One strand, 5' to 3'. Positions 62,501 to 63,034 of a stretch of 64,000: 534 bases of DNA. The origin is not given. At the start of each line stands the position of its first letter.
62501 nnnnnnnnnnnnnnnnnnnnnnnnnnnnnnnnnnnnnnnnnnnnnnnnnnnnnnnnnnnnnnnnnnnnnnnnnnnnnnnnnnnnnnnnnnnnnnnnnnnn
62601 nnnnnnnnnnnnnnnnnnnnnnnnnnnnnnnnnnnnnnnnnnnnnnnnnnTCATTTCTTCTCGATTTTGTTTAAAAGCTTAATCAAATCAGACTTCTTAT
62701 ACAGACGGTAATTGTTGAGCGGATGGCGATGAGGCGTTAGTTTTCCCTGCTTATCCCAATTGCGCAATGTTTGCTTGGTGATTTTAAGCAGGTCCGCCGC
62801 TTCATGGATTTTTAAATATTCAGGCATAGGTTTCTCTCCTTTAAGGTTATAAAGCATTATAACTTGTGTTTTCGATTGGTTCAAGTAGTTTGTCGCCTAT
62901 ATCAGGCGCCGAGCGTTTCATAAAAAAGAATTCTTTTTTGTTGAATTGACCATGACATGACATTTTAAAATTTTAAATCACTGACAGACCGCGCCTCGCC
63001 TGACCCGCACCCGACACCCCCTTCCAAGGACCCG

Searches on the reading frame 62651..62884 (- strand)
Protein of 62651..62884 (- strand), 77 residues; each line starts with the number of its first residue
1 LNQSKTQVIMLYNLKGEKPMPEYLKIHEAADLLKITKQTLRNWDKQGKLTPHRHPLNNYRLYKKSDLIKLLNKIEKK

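Call 83: search_protein_families(library=pfam, proteins=[window:62651-62884:-], max_evalue=0.001)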
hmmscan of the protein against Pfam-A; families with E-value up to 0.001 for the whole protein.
window:62651-62884:- (77 aa): 3 families
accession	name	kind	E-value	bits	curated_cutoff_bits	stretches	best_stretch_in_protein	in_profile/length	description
PF00376.29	MerR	-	9e-12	45.1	28.2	1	26-62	2-38/38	MerR family regulatory protein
PF12728.13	HTH_17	-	1.6e-09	38.3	27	1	23-73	1-49/51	Helix-turn-helix domain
PF13411.12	MerR_1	-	2.2e-08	34.5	21.6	1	25-70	2-46/69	MerR HTH family regulatory protein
